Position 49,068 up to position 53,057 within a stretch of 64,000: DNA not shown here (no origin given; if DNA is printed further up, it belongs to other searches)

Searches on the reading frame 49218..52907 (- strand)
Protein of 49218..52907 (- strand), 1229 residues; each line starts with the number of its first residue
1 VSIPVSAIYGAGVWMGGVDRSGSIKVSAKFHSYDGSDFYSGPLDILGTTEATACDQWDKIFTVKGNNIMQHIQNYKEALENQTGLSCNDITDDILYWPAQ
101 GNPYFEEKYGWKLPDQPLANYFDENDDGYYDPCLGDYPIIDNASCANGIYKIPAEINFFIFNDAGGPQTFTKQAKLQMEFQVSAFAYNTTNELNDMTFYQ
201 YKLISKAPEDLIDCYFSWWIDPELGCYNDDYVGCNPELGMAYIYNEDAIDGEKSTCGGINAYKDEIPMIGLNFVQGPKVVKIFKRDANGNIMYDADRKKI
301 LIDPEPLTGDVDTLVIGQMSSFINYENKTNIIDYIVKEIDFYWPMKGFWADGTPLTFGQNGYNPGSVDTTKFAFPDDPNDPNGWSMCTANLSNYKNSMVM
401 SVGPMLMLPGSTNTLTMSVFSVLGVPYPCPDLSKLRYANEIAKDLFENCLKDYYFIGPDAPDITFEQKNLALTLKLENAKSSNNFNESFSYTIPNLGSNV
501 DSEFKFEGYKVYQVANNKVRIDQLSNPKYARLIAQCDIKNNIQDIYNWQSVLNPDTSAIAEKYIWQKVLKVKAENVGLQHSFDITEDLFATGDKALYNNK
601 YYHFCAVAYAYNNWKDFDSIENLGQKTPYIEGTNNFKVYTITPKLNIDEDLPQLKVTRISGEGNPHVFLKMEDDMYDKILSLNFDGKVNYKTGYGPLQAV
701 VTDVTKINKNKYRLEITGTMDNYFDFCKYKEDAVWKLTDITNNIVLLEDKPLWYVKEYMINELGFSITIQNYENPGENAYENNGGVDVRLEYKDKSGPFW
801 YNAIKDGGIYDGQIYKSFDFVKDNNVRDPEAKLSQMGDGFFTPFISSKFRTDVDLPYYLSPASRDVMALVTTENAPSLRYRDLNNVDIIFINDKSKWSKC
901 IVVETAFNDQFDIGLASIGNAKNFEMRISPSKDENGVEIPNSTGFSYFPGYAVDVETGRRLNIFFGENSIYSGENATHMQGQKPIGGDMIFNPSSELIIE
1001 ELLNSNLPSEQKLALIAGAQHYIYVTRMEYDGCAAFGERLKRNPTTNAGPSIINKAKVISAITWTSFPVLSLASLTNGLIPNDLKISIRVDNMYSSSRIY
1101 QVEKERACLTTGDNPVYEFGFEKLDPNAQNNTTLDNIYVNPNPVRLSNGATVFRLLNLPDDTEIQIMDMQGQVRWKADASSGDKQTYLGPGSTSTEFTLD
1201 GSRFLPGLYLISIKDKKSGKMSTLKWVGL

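Call 3: search_protein_families(library=pfam, proteins=[window:49218-52907:-], max_evalue=0.01)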
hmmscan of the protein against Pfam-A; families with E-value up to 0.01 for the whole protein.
window:49218-52907:- (1229 aa): 1 family
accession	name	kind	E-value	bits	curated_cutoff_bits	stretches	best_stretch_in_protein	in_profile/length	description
PF18962.6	Por_Secre_tail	-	0.0035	18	27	0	1140-1220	2-69/75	Secretion system C-terminal sorting domain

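Call 4: search_protein_families(library=ncbifam, proteins=[window:49218-52907:-], max_evalue=0.01)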
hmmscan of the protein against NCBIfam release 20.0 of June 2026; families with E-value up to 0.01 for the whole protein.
window:49218-52907:- (1229 aa): 1 family
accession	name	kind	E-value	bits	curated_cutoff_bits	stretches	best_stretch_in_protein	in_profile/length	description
TIGR04183.1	Por_Secre_tail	domain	4.6e-06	26.5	23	1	1140-1226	2-69/72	T9SS type A sorting domain-containing protein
